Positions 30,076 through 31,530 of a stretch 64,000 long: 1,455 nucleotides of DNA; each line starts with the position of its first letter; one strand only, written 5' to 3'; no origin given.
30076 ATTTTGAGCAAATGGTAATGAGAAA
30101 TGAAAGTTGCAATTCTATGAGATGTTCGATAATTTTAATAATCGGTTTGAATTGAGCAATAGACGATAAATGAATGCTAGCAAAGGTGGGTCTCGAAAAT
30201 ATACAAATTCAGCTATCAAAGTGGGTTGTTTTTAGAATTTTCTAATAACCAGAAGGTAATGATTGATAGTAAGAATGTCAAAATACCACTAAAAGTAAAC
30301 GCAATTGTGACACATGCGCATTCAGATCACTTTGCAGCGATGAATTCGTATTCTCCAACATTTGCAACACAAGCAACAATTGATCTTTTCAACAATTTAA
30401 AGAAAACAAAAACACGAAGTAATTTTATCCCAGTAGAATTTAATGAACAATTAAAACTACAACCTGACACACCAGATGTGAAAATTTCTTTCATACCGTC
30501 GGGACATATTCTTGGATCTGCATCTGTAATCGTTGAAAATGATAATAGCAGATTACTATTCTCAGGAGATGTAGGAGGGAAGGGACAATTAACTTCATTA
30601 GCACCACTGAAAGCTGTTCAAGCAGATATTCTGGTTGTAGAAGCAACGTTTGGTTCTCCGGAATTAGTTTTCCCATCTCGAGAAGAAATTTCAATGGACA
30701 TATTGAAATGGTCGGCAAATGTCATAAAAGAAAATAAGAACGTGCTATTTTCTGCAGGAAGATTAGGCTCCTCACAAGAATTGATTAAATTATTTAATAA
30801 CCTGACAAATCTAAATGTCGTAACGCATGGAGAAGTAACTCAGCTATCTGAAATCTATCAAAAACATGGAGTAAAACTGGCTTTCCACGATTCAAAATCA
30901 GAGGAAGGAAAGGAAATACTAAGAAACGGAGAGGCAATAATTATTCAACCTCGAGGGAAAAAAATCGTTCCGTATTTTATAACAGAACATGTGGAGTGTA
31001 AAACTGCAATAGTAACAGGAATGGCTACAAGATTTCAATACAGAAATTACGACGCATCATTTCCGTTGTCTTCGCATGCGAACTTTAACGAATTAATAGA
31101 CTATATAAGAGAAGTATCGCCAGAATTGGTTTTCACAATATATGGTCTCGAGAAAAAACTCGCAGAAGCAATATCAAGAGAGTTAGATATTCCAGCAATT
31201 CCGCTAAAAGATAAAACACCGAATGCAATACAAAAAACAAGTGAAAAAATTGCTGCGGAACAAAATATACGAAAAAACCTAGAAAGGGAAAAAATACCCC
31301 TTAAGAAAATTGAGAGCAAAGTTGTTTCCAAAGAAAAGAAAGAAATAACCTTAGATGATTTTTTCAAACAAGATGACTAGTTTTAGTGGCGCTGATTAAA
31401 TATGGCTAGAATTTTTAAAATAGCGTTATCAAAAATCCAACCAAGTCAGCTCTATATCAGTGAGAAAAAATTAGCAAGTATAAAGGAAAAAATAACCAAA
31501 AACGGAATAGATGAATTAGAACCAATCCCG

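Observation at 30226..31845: Coupled beta-CASP metallo-beta-lactamase nuclease and ParB/Srx-like domain protein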

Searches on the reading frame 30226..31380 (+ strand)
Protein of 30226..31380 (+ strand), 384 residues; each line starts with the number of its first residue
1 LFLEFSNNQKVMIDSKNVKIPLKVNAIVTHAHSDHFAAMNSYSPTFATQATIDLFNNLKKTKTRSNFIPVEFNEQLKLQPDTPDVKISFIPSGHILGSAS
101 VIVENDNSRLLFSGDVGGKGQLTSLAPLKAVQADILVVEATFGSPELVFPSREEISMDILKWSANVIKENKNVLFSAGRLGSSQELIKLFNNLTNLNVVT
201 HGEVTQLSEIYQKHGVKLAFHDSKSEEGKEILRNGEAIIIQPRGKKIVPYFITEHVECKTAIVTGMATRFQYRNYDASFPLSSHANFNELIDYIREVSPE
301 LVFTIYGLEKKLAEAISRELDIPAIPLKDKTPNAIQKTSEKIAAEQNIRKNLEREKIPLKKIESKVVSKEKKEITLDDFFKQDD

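Call 3: search_protein_families(library=pfam, proteins=[window:30226-31380:+], max_evalue=1)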
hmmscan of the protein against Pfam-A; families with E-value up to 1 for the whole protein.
window:30226-31380:+ (384 aa): 6 families
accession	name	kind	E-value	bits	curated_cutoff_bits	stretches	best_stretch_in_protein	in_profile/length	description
PF07521.17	RMMBL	-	4.4e-06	27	21.6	1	279-324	11-60/63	Zn-dependent metallo-hydrolase RNA specificity domain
PF12706.13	Lactamase_B_2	-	1.1e-05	25.5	27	1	27-146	35-170/200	Beta-lactamase superfamily domain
PF00753.33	Lactamase_B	-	0.0004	20.8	22.7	1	27-127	48-161/196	Metallo-beta-lactamase superfamily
PF02679.21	ComA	-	0.013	15.3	25.2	1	133-209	159-235/243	(2R)-phospho-3-sulfolactate synthase (ComA)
PF19583.5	ODP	-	0.021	15.1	27.2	1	32-119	50-139/194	ODP family beta lactamase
PF05221.23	AdoHcyase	-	0.12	11.9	25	1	17-75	202-261/299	S-adenosyl-L-homocysteine hydrolase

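Call 4: search_protein_families(library=ncbifam, proteins=[window:30226-31380:+], max_evalue=1)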
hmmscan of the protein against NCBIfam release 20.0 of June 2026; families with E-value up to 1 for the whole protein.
window:30226-31380:+ (384 aa): 9 families
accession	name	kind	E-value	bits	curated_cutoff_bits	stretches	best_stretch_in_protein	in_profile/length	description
TIGR04122.1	Xnuc_lig_assoc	equivalog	3.2e-43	147.8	325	1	25-327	26-319/326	ligase-associated DNA damage response exonuclease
TIGR03675.1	arCOG00543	equivalog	9.5e-18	63.8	580.2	1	65-205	297-437/631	beta-CASP ribonuclease aCPSF1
NF045584.1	cas14_MBL_CASP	equivalog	2e-16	59.5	800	1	52-195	109-245/612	type VII CRISPR-associated protein Cas14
NF033088.2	bla_subclass_B1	equivalog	4.3e-05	23.2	200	1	17-115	62-158/217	subclass B1 metallo-beta-lactamase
NF012229.1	bla_class_B_core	domain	0.0022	18.2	100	1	13-103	45-138/139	metallo-beta-lactamase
TIGR03413.1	GSH_gloB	equivalog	0.016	14.6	200.8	1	26-115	47-126/248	hydroxyacylglutathione hydrolase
TIGR04001.1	thiol_BshB1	equivalog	0.018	14.8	182.5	1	261-306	59-103/226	bacillithiol biosynthesis deacetylase BshB1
NF012145.1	blaDIM_SIM_IMP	exception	0.038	13.8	288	1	25-156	66-195/209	DIM/SIM/IMP family subclass B1 metallo-beta-lactamase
NF041257.1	GntH_guanitoxin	equivalog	0.19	10.6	333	0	25-46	70-91/374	guanitoxin biosynthesis MBL fold metallo-hydrolase GntH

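Call 8: search_solved_structures(query=window:30226-31377:+, max_evalue=0.001, show_alignments=2)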
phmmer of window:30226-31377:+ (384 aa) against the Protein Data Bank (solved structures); distinct sequences matched with E-value up to 0.001: 24.
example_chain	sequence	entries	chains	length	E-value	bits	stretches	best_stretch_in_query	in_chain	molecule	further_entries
8yhd_H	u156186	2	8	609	1.2e-12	51.3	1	13-197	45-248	a protein | Cas14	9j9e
8yhe_H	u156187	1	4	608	1.2e-12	51.2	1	13-197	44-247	protein structure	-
21bh_H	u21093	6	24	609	4.9e-12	49.2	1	83-197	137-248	a protein | Protein structure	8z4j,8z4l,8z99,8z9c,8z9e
2ycb_A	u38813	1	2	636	2.6e-08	37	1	64-200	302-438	CLEAVAGE AND POLYADENYLATION SPECIFICITY FACTOR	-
3af5_A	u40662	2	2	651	4.6e-08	36.2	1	79-192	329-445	Putative uncharacterized protein PH1404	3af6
2xr1_A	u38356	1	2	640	1e-07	35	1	61-189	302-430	CLEAVAGE AND POLYADENYLATION SPECIFICITY FACTOR 100 KD SUBUNIT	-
2dkf_A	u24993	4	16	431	6e-07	32.5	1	22-186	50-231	metallo-beta-lactamase superfamily protein | Ribonuclease TTHA0252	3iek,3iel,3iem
3ie2_A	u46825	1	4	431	7.1e-07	32.3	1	22-186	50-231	Ribonuclease TTHA0252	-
3idz_A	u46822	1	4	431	1.1e-06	31.6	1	22-186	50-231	Ribonuclease TTHA0252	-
2i7t_A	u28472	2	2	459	1.3e-06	31.4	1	83-191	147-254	Cleavage and polyadenylation specificity factor 73 kDa subunit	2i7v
3ie0_A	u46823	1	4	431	1.4e-06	31.3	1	22-186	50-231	Ribonuclease TTHA0252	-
6v4x_H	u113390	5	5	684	1.4e-06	31.3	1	83-191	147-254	Cleavage and polyadenylation specificity factor subunit 3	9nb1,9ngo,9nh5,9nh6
6m8q_A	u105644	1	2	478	1.4e-06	31.2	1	83-191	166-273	Cleavage and polyadenylation specificity factor subunit 3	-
8t1q_A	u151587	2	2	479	1.5e-06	31.2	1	83-191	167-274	Cleavage and polyadenylation specificity factor subunit 3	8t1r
3ie1_A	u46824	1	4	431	2.3e-06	30.6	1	22-186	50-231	Ribonuclease TTHA0252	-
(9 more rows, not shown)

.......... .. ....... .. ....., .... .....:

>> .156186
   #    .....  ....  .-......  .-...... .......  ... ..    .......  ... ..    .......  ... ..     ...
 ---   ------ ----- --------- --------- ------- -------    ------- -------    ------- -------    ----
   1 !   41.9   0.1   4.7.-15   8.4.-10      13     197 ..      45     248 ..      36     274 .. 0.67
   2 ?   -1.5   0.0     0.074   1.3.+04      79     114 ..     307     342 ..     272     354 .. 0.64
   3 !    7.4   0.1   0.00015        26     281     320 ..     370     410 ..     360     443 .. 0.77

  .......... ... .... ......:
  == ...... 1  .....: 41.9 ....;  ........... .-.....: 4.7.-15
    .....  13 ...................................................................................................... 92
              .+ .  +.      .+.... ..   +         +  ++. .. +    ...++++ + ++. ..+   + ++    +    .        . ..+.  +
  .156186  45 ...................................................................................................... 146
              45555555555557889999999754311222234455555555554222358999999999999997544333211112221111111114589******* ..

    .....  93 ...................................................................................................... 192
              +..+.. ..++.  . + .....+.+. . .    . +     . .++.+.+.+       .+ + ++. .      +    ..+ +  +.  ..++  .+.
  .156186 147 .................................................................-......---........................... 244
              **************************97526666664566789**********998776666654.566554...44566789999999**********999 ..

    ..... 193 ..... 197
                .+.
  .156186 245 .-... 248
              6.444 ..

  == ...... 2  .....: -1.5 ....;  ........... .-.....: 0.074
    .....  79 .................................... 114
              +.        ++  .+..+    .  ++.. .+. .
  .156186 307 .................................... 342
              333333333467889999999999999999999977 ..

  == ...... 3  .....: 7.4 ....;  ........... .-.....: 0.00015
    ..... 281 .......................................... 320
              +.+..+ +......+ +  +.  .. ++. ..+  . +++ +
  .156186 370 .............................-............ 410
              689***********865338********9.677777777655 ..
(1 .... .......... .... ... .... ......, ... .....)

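Call 24: find_homologous_proteins(query=window:30226-31377:+, max_evalue=1e-10)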
Query window:30226-31377:+ (384 aa): 116 proteins with E <= 1e-10 among 5062 candidates.
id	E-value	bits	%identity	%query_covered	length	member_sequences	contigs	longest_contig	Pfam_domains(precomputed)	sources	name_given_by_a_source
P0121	5.0e-222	755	93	97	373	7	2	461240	PF12706.14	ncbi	-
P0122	2.9e-212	723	87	97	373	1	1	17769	PF12706.14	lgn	-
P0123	7.5e-208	708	86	96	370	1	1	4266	PF07521.18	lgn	-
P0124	1.1e-204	698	84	97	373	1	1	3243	PF07521.18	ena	-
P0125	2.8e-159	548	66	99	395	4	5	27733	PF12706.14,PF00753.34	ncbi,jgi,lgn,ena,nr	ncbi:MAG TPA: MBL fold metallo-hydrolase [candidate division Zixibacteria bacterium]|nr:MBL fold met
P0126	1.2e-154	533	66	96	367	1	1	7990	-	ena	-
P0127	3.0e-153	528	65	98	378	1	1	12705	PF00753.34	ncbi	ncbi:MAG: MBL fold metallo-hydrolase [Candidatus Thorarchaeota archaeon]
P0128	1.6e-144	500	60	100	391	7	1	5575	-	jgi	-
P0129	1.7e-144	500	65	89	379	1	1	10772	-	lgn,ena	-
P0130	1.7e-144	500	65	88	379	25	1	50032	-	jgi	-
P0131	2.4e-144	499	60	100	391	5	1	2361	-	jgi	-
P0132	3.7e-144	499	61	99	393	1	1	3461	-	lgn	-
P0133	1.0e-143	497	57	100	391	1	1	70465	PF12706.14,PF07521.18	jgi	-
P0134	3.2e-143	496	58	100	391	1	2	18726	PF07521.18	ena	-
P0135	6.2e-143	495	61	98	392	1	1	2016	-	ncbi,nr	ncbi:MAG: hypothetical protein FK732_10980 [Asgard group archaeon]|nr:hypothetical protein [Asgard g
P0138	6.2e-141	488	59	99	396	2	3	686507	-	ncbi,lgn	-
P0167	1.6e-55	207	37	79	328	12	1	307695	PF12706.14,PF16661.12,PF23023.2,PF07521.18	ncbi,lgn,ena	-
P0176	1.4e-48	184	34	78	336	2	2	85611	PF12706.14,PF16661.12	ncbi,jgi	ncbi:MAG: MBL fold metallo-hydrolase [Candidatus Hermodarchaeia archaeon]|jgi:Cft2 family RNA proces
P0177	6.6e-48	182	35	85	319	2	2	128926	PF07521.18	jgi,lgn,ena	-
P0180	1.9e-46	177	38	78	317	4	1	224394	PF16661.12,PF07521.18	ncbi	ncbi:MAG: MBL fold metallo-hydrolase [Candidatus Caldarchaeum sp.]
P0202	1.0e-38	152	32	79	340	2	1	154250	PF12706.14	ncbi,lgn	-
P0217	3.0e-28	117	29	85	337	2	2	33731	-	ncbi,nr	ncbi:MAG: hypothetical protein KAS63_08235 [Candidatus Heimdallarchaeota archaeon]|nr:hypothetical p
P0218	3.7e-26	111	28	85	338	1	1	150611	-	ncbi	-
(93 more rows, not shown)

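Call 25: find_encoding_contigs(protein=P0167, flank=5000, max_places=2)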
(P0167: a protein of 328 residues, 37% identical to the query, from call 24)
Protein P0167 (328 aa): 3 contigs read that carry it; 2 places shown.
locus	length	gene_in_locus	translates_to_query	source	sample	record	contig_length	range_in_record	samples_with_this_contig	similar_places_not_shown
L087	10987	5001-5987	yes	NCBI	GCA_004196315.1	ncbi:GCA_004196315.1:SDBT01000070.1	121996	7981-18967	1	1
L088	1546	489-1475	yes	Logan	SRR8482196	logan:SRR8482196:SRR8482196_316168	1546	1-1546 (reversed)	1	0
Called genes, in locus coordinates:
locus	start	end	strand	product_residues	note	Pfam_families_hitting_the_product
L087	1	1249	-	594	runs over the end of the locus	PF02919:Topoisom_I_N, PF01028:Topoisom_I, PF14370:Topo_C_assoc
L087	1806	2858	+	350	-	PF00180:Iso_dh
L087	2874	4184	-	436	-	PF13506:Glyco_transf_21, PF13641:Glyco_tranf_2_3, PF00535:Glycos_transf_2, PF13632:Glyco_trans_2_3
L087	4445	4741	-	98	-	PF01918:Alba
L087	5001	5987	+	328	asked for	PF12706:Lactamase_B_2, PF16661:Lactamase_B_6 (faint), PF23023:Anti-Pycsar_Apyc1 (faint), PF07521:RMMBL (weak)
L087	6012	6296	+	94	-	-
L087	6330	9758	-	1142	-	PF03833:PolC_DP2_N, PF24844:PolC_DP2_central, PF24846:PolC_DP2_cat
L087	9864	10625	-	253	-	PF01884:PcrB, PF04309:G3P_antiterm (faint), PF05690:ThiG (faint), PF00977:His_biosynth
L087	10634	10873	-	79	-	PF05129:Zn_ribbon_Elf1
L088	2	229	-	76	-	?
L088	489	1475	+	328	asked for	PF12706:Lactamase_B_2, PF16661:Lactamase_B_6 (faint), PF23023:Anti-Pycsar_Apyc1 (faint), PF07521:RMMBL (weak)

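Call 26: find_encoding_contigs(protein=P0176, flank=5000, max_places=2)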
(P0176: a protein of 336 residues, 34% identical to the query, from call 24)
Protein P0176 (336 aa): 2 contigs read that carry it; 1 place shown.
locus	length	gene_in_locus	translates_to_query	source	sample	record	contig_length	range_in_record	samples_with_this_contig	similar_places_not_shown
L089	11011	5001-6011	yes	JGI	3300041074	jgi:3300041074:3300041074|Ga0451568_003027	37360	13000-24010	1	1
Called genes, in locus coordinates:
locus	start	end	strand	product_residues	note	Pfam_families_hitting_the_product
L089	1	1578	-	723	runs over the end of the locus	PF00136:DNA_pol_B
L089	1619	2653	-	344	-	PF08423:Rad51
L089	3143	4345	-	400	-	PF13401:AAA_22, PF22703:Cdc6_lid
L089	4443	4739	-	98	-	PF01918:Alba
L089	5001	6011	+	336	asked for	PF12706:Lactamase_B_2, PF16661:Lactamase_B_6 (weak)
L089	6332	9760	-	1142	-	PF03833:PolC_DP2_N, PF24844:PolC_DP2_central, PF24846:PolC_DP2_cat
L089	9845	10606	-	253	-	PF01884:PcrB, PF00977:His_biosynth (weak)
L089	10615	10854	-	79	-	PF05129:Zn_ribbon_Elf1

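Call 27: find_encoding_contigs(protein=P0180, flank=5000, max_places=2)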
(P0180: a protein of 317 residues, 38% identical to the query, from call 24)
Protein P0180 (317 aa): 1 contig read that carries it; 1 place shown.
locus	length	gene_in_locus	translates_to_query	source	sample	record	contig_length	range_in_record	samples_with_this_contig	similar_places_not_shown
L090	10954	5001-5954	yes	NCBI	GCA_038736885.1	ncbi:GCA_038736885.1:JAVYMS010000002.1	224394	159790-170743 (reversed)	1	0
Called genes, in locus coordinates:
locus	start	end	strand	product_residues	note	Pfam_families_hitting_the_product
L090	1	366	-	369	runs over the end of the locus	PF10046:BLOC1_2 (faint), PF00435:Spectrin (faint), PF13851:GAS (faint), PF06419:COG6_N (faint), PF13870:CCDC113_CCDC96_CC (weak), PF19220:Rod_CreS (faint), PF24161:CCDC39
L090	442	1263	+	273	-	PF02540:NAD_synthase, PF03054:tRNA_Me_trans (faint)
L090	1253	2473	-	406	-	PF02771:Acyl-CoA_dh_N, PF02770:Acyl-CoA_dh_M, PF00441:Acyl-CoA_dh_1, PF08028:Acyl-CoA_dh_2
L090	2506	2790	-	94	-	PF01918:Alba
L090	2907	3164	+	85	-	PF05402:PqqD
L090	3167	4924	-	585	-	PF09843:DUF2070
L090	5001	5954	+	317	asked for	PF16661:Lactamase_B_6 (faint), PF07521:RMMBL (faint)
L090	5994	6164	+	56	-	PF03911:Sec61_beta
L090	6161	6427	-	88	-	PF04703:FaeA (weak), PF01022:HTH_5, PF12840:HTH_20 (weak)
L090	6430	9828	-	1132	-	PF03833:PolC_DP2_N, PF24844:PolC_DP2_central, PF24846:PolC_DP2_cat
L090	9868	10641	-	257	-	PF06745:ATPase, PF13481:AAA_25 (weak), PF23442:DUF7125 (faint)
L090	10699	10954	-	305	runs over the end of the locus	PF14336:GLUCM-like_C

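Call 29: find_encoding_contigs(protein=P0217, flank=5000, max_places=2)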
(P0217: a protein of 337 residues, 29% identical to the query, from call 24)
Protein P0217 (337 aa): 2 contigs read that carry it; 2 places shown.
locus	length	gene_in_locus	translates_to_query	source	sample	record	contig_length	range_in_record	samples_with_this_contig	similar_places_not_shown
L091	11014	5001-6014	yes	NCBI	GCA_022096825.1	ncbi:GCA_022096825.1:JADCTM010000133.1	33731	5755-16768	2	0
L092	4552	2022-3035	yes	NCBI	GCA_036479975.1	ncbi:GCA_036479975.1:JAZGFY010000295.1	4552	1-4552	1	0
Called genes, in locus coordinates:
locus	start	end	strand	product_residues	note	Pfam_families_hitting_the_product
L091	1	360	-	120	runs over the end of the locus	-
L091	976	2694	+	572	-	PF11977:RNase_Zc3h12a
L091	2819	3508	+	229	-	-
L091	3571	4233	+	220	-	PF00227:Proteasome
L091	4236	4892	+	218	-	PF10584:Proteasome_A_N (weak), PF00227:Proteasome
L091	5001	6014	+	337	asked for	-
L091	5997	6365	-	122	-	-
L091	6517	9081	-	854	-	PF05569:Peptidase_M56, PF01435:Peptidase_M48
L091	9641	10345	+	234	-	-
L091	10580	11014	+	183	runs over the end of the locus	PF04034:Ribo_biogen_C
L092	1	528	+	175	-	?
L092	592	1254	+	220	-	PF00227:Proteasome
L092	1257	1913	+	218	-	PF10584:Proteasome_A_N (weak), PF00227:Proteasome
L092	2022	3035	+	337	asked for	-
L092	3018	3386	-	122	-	-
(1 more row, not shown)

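Call 30: find_encoding_contigs(protein=P0138, flank=6000, max_places=2)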
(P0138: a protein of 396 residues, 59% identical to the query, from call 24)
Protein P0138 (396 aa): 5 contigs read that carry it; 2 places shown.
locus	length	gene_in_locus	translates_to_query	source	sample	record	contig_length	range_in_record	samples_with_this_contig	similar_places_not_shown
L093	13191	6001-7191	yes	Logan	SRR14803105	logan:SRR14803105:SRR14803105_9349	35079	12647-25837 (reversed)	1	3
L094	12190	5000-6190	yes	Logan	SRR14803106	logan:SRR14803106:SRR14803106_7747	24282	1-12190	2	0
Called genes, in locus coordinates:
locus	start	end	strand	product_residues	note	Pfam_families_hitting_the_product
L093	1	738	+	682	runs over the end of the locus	PF02897:Peptidase_S9_N, PF00326:Peptidase_S9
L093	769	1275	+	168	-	PF01661:Macro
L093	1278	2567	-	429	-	PF18884:TSP3_bac (weak)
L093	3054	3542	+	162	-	PF03946:Ribosomal_L11_N, PF00298:Ribosomal_L11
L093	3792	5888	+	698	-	PF02629:CoA_binding, PF13380:CoA_binding_2, PF13607:Succ_CoA_lig, PF19045:Ligase_CoA_2, PF13549:ATP-grasp_5, PF08442:ATP-grasp_2 (weak)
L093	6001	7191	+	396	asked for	-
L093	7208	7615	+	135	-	-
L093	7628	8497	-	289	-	PF04414:tRNA_deacylase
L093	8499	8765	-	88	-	PF00294:PfkB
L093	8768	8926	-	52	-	-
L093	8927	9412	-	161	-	PF00294:PfkB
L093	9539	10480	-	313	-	PF02729:OTCace_N, PF00185:OTCace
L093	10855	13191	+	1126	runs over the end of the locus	PF18884:TSP3_bac (weak)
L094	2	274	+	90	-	?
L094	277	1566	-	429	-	PF18884:TSP3_bac (weak)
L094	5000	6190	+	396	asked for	-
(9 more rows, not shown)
